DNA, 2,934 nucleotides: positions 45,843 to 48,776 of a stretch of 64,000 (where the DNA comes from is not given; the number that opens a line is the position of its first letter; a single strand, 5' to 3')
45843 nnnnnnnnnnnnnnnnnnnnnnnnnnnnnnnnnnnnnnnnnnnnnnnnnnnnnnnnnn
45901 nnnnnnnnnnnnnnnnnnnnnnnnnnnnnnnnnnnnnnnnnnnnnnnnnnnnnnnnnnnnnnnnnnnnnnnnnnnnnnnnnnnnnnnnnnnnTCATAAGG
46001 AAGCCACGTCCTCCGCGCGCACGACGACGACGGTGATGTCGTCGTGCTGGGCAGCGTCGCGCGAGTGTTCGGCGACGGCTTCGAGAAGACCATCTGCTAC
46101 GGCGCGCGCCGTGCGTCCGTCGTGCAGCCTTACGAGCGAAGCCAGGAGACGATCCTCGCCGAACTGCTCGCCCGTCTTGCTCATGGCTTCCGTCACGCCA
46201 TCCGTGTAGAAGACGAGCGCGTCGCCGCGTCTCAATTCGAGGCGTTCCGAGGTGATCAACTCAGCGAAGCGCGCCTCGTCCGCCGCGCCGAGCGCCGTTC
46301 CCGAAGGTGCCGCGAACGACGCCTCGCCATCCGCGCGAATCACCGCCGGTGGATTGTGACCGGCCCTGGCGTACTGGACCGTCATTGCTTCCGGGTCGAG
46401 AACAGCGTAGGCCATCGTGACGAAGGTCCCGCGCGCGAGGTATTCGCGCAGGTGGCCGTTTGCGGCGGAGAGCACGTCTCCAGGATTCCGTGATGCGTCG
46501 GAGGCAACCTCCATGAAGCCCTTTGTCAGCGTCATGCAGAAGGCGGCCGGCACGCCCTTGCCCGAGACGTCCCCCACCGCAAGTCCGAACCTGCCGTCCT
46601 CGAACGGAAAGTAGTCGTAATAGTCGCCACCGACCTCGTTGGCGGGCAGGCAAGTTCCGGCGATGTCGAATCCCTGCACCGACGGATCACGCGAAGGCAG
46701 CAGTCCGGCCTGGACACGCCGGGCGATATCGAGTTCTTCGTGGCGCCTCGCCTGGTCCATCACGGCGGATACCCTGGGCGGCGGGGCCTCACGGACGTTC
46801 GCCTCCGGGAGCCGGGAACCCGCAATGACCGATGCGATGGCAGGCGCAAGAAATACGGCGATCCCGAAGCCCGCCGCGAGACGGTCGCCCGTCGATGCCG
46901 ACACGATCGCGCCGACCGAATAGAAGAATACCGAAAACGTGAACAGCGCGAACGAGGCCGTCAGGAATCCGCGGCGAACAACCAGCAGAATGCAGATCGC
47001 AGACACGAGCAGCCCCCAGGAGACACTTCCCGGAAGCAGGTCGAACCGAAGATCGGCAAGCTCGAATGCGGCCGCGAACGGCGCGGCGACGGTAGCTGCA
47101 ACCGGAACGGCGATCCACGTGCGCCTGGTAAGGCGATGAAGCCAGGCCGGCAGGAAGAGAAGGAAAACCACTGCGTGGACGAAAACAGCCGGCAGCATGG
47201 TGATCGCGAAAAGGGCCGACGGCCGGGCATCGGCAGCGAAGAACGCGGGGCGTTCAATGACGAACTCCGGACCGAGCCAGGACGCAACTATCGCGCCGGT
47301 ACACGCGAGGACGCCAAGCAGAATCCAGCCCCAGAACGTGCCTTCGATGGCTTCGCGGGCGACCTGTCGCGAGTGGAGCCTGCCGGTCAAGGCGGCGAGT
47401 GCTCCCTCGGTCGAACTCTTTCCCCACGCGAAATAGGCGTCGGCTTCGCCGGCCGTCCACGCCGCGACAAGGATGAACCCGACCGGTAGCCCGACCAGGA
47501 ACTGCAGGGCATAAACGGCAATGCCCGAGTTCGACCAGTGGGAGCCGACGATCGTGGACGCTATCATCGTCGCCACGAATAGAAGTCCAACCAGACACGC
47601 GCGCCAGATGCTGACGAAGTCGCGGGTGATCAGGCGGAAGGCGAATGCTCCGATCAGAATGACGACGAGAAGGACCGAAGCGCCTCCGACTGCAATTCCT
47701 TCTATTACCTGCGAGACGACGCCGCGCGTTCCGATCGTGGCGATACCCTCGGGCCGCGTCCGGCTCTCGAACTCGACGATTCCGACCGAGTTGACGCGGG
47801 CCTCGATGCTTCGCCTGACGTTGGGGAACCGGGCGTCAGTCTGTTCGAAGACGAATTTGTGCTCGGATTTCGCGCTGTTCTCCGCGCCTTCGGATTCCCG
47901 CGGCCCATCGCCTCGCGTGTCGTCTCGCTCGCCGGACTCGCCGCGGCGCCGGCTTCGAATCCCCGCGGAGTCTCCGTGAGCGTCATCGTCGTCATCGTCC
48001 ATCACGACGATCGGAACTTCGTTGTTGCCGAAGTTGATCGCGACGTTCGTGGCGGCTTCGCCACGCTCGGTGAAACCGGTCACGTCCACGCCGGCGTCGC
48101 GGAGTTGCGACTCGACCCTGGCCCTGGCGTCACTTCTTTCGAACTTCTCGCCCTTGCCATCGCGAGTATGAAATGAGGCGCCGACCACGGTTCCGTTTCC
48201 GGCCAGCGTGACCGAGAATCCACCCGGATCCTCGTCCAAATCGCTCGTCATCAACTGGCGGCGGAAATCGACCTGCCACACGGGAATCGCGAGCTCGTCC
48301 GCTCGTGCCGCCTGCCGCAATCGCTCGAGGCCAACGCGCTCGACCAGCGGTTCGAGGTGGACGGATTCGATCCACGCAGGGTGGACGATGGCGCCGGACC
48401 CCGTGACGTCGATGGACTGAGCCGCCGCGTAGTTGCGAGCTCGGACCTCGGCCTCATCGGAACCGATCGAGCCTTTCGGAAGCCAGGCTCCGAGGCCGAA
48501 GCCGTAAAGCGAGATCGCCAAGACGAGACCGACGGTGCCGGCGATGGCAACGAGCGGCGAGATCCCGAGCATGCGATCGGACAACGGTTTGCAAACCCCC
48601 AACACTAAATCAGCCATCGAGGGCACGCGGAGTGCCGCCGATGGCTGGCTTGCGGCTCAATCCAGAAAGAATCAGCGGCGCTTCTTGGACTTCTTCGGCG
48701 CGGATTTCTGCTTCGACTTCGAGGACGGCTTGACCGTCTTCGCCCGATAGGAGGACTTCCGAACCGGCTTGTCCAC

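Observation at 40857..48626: Partner-switching module (STAS antagonist plus RsbW-like kinase) flanked by three PP2C phosphatases, two of them tandem polytopic-membrane paralogs, with no sigma factor gene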

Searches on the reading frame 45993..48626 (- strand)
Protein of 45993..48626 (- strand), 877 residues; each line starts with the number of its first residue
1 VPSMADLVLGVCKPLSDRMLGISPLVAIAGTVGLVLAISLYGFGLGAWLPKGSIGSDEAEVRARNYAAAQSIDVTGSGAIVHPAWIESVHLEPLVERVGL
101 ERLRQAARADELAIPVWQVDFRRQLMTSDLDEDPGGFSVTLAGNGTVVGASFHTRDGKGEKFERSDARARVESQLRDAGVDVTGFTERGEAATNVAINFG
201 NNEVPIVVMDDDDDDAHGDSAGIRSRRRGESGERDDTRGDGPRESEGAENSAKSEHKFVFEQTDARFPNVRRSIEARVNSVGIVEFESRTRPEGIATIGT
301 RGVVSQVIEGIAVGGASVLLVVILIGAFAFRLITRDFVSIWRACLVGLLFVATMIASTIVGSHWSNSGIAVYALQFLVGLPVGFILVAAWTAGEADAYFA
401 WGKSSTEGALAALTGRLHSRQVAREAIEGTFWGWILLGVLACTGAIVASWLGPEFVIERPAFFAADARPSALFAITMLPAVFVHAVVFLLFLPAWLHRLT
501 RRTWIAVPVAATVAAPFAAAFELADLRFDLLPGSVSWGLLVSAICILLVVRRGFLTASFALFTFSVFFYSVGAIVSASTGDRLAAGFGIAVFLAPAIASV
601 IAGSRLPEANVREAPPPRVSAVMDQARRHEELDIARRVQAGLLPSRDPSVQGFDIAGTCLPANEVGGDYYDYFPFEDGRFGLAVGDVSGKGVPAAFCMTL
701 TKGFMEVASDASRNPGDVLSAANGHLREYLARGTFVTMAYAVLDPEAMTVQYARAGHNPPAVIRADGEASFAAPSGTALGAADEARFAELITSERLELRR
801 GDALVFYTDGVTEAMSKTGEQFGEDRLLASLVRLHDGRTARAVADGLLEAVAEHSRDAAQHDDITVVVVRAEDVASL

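Call 4: search_protein_families(library=pfam, proteins=[window:45993-48626:-], max_evalue=0.01)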
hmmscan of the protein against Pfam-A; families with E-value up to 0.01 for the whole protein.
window:45993-48626:- (877 aa): 1 family
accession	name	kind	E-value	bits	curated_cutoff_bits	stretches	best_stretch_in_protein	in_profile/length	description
PF07228.17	SpoIIE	-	6.8e-47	160.3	25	1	677-871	2-191/192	Stage II sporulation protein E (SpoIIE)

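Call 27: search_protein_families(library=ncbifam, proteins=[window:45993-48626:-], max_evalue=0.01)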
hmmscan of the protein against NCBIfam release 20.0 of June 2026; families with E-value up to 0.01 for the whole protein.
window:45993-48626:- (877 aa): 3 families
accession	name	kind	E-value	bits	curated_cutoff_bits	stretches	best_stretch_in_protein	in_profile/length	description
NF045505.1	RR_RssB_Pseudo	equivalog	5.5e-19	68.5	700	1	630-869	154-389/394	two-component system response regulator RssB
NF038263.1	prot_phos_SiaA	equivalog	1.6e-11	43.5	700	1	630-870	413-656/658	biofilm regulation protein phosphatase SiaA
TIGR02865.1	spore_II_E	equivalog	2.1e-10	39.4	490.8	1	657-870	558-762/764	stage II sporulation protein E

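Call 40: predict_structure(alignment_id=A1)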
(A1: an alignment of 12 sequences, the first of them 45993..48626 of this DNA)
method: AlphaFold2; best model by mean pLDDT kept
length: 877 residues; sequences in the alignment: 12
mean_pLDDT: 72.7   pTM: 0.57
mean pLDDT of the five models: 72.7, 70.6, 66.1, 63.2, 60.3
residues with pLDDT >= 90: 89; 70-90: 494; 50-70: 187; < 50: 107
segments of 3 or more residues with pLDDT < 50: 1-10, 87-89, 191-250, 295-302, 366-368, 460-471, 875-877
pLDDT, mean of each block of 10 residues (from residue 1): 45 58 86 91 79 77 87 77 58 75 81 80 68 77 84 70 85 83 77 30 27 26 25 26 36 81 79 86 83 52 60 74 70 58 70 64 49 60 64 65 73 78 89 91 87 71 41 63 81 81 85 81 67 76 87 87 84 74 78 82 77 53 58 70 81 89 73 89 81 75 85 86 74 67 91 84 90 67 60 87 91 87 91 87 92 80 87 60
secondary structure, 60 per line:
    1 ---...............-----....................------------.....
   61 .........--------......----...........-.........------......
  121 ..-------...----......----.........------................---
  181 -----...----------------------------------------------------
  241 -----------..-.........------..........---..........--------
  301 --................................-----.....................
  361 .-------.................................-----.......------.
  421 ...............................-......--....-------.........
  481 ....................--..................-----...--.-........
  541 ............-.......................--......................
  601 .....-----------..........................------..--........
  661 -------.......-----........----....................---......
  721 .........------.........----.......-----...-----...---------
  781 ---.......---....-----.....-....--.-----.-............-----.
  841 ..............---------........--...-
elements in order (helices of 4 or more, strands of 3 or more residues): H4-18 H24-43 H56-69 E78-83 H88-98 H100-108 E115-122 E137-142 E147-152 H164-177 E186-188 E255-263 E270-279 E283-292 H303-334 H340-361 H369-401 H407-413 H420-451 E456-458 H461-464 H472-500 H503-520 E526-528 H533-552 H554-576 H579-605 H617-642 E653-660 E668-674 E680-687 H692-711 H715-729 E736-744 E749-755 E761-763 E769-771 H784-790 E794-797 E803-807 H809-812 H823-834 H840-854 E864-871

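Call 50: fold_search(model_id=the predicted structure, library=pdb)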
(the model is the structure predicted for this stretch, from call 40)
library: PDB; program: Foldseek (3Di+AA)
matches with E <= 10: 353; with E <= 0.001: 136
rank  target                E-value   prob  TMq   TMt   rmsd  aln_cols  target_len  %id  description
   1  6k4e_B                1.8e-11  1.00  0.25  0.83   3.0       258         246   24  SiaA-PP2C domain of Pseudomonas aeruginosa (released 2019-06-26)
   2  3ke6_A                4.0e-11  1.00  0.23  0.55   2.7       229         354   28  The crystal structure of the RsbU and RsbW domains of Rv1364c from Mycobacterium tuberculosis (released 2010-11-10)
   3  3f79_B                4.3e-11  1.00  0.22  0.75   4.5       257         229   23  Structure of pseudo-centered cell crystal form of the C-terminal phosphatase domain of P. aeruginosa RssB (released 2009-11-24)
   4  6k4e_A                8.3e-11  1.00  0.25  0.83   3.0       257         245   24  SiaA-PP2C domain of Pseudomonas aeruginosa (released 2019-06-26)
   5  3eq2_A                9.8e-11  1.00  0.21  0.46   8.3       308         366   22  Structure of Hexagonal Crystal form of Pseudomonas aeruginosa RssB (released 2009-10-20)
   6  3ke6_B                1.1e-10  1.00  0.23  0.55   2.5       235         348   28  The crystal structure of the RsbU and RsbW domains of Rv1364c from Mycobacterium tuberculosis (released 2010-11-10)
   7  3f79_C                1.2e-10  1.00  0.23  0.79   3.9       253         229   24  Structure of pseudo-centered cell crystal form of the C-terminal phosphatase domain of P. aeruginosa RssB (released 2009-11-24)
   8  3f79_F                1.6e-10  1.00  0.21  0.71   7.0       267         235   24  Structure of pseudo-centered cell crystal form of the C-terminal phosphatase domain of P. aeruginosa RssB (released 2009-11-24)
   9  3f7a_B                4.4e-10  1.00  0.24  0.52   8.9       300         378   23  Structure of Orthorhombic crystal form of Pseudomonas aeruginosa RssB (released 2009-11-24)
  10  3f79_D                5.5e-10  1.00  0.22  0.74   4.6       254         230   26  Structure of pseudo-centered cell crystal form of the C-terminal phosphatase domain of P. aeruginosa RssB (released 2009-11-24)
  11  3es2_A                6.0e-10  1.00  0.22  0.76   4.5       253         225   24  Structure of the C-terminal phosphatase domain of P. aeruginonsa RssB (released 2009-10-20)
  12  3eq2_B                6.5e-10  1.00  0.23  0.51   8.4       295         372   24  Structure of Hexagonal Crystal form of Pseudomonas aeruginosa RssB (released 2009-10-20)
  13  3f79_E                1.0e-09  1.00  0.20  0.69   6.1       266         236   22  Structure of pseudo-centered cell crystal form of the C-terminal phosphatase domain of P. aeruginosa RssB (released 2009-11-24)
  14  3pu9_A                1.2e-09  1.00  0.23  0.81   2.6       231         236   22  Crystal structure of serine/threonine phosphatase Sphaerobacter thermophilus DSM 20745 (released 2010-12-22)
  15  3f79_A                1.9e-09  1.00  0.21  0.74   4.2       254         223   25  Structure of pseudo-centered cell crystal form of the C-terminal phosphatase domain of P. aeruginosa RssB (released 2009-11-24)
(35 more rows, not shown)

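Call 67: search_protein_families(library=padloc, proteins=[window:45993-48626:-], max_evalue=0.001)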
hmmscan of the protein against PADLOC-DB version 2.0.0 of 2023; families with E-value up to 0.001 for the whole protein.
window:45993-48626:- (877 aa): 0 families

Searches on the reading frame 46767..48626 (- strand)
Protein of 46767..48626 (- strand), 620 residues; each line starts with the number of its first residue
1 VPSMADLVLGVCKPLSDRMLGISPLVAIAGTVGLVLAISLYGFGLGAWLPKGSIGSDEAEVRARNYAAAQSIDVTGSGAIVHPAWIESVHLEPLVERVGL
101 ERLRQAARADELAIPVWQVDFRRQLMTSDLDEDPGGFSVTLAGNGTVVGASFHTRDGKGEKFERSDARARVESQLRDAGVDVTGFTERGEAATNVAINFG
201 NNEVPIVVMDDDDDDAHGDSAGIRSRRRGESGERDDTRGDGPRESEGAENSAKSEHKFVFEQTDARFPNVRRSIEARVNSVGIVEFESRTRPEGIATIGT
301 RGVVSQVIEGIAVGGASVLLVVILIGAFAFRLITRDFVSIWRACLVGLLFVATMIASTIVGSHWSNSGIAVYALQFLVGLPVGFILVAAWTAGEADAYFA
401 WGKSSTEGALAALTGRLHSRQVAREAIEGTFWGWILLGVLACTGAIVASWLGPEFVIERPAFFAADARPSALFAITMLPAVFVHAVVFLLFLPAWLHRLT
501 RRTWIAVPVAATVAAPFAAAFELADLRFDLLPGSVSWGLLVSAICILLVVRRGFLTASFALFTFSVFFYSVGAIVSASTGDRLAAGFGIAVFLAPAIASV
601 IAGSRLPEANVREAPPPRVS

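Call 21: find_homologous_proteins(query=window:46767-48626:-)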
Query window:46767-48626:- (620 aa): 10 proteins with E <= 0.001 among 8000 candidates.
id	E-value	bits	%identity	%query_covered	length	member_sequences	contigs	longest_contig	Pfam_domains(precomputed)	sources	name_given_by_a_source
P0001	0.0e+0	1261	97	97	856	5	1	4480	PF07228.18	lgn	-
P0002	1.8e-258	877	66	98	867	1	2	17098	PF07228.18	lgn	-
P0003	2.5e-231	788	60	100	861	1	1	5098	PF07228.18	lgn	-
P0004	7.9e-213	727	58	98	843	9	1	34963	PF07228.18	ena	-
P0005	8.6e-211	720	58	98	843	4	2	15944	PF07228.18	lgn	-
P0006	2.6e-210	718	57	98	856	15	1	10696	PF07228.18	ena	-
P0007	1.0e-208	713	57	98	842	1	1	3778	PF07228.18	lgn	-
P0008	2.3e-175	603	51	98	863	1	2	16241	PF07228.18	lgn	-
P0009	1.1e-93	333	36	98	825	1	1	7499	PF07228.18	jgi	jgi:hypothetical protein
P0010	9.7e-76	274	41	63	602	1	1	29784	PF07228.18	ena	-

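Call 51: predict_structure(alignment_id=A2)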
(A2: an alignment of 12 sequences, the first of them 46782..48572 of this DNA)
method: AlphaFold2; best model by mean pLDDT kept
length: 597 residues; sequences in the alignment: 12
mean_pLDDT: 59.1   pTM: 0.57
mean pLDDT of the five models: 59.1, 55.4, 54.6, 46.9, 46.7
residues with pLDDT >= 90: 0; 70-90: 195; 50-70: 218; < 50: 184
segments of 3 or more residues with pLDDT < 50: 173-232, 277-303, 308-317, 343-345, 348-356, 358-360, 362-374, 376-379, 438-459, 500-522, 595-597
pLDDT, mean of each block of 10 residues (from residue 1): 66 74 60 64 87 79 64 66 74 76 71 71 83 68 76 82 77 36 27 26 27 26 32 66 79 82 80 57 36 39 48 47 54 56 50 48 49 48 58 66 79 77 67 54 35 44 55 57 60 54 39 36 54 66 70 60 64 70 76 53
secondary structure, 60 per line:
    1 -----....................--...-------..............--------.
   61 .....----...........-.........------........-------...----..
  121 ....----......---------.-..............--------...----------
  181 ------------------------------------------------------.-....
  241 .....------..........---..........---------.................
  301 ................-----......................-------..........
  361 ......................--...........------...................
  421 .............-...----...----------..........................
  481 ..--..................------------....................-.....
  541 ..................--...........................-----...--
elements in order: H6-25 H38-51 E60-65 H70-80 H82-90 E97-104 E119-124 E129-134 H146-159 E168-170 E237-245 E252-261 E265-274 H284-316 H322-343 H351-382 H385-395 H402-433 H455-482 H485-502 H515-534 H536-558 H561-587

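Call 70: fold_search(model_id=the predicted structure, library=pdb)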
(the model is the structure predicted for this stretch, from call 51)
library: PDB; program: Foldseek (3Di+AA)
matches with E <= 10: 135; with E <= 0.001: 0
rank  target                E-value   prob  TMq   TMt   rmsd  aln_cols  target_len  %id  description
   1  6xjh_A                1.4e+00  0.08  0.10  0.18  19.4       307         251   11  PmtCD ABC exporter without the basket domain at C2 symmetry (released 2020-10-14)
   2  5mkf_A                1.4e+00  0.06  0.09  0.11  26.7       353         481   11  cryoEM Structure of Polycystin-2 in complex with calcium and lipids (released 2017-01-18)
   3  7tak_B                1.8e+00  0.06  0.12  0.14  21.4       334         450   11  Structure of a NAT transporter (released 2023-01-25)
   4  9b3u_A                1.9e+00  0.06  0.10  0.10  25.5       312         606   13  Rat TRPV2 WT bound to probenecid (released 2025-02-26)
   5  9b3u_B                1.9e+00  0.06  0.10  0.10  25.5       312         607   13  Rat TRPV2 WT bound to probenecid (released 2025-02-26)
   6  7wbj_R                1.9e+00  0.03  0.09  0.13  22.5       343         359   13  Cryo-EM structure of N-terminal modified human vasoactive intestinal polypeptide receptor 2 (VIP2R) in complex with PA (released 2022-05-18)
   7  5egi_A                2.0e+00  0.08  0.12  0.24  21.3       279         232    9  Structure of a Trimeric Intracellular Cation channel from C. elegans with bound Ca2+ (released 2016-10-05)
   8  6oo3_A                2.0e+00  0.05  0.09  0.09  25.5       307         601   14  Cryo-EM structure of the C4-symmetric TRPV2/RTx complex in amphipol resolved to 2.9 A (released 2019-05-29)
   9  5mke_A                2.0e+00  0.04  0.09  0.11  20.7       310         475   12  cryoEM Structure of Polycystin-2 in complex with cations and lipids (released 2017-01-18)
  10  8age_A                2.0e+00  0.04  0.10  0.09  21.3       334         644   15  Structure of yeast oligosaccharylransferase complex with acceptor peptide bound (released 2022-12-07)
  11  7d7f_A                2.0e+00  0.03  0.08  0.10  28.4       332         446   13  Structure of PKD1L3-CTD/PKD2L1 in calcium-bound state (released 2021-09-01)
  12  8zl8_D                2.2e+00  0.03  0.08  0.09  29.2       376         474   11  Structure of Polycystin-1/Polycystin-2 complex with 7b,27-DHC (released 2025-11-26)
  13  6r65_A                3.0e+00  0.06  0.13  0.13  21.2       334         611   14  Crystal Structure of human TMEM16K / Anoctamin 10 (Form 2) (released 2019-05-01)
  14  6umm_C                3.0e+00  0.06  0.12  0.15  22.8       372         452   14  A complete structure of the ESX-3 translocon complex (released 2019-10-23)
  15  8ykw_R                3.0e+00  0.04  0.09  0.17  20.4       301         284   14  Cryo-EM structure of succinate receptor SUCR1 bound to succinic acid (released 2024-05-29)
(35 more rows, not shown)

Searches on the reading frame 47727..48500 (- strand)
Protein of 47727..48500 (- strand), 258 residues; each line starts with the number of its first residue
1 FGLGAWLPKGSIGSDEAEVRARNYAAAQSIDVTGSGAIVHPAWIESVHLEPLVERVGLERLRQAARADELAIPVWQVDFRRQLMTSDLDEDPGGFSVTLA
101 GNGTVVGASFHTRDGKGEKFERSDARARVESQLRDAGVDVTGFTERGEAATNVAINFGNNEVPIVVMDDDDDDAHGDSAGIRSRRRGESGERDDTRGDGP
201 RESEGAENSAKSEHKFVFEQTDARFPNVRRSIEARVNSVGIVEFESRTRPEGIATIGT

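Call 56: search_protein_families(library=pfam, proteins=[window:47727-48500:-], max_evalue=10)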
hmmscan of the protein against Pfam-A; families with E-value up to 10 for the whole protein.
window:47727-48500:- (258 aa): 1 family
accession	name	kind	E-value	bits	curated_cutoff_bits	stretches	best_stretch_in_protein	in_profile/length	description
PF14344.12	DUF4397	-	0.081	13.9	30.6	1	142-183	65-106/119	Domain of unknown function (DUF4397)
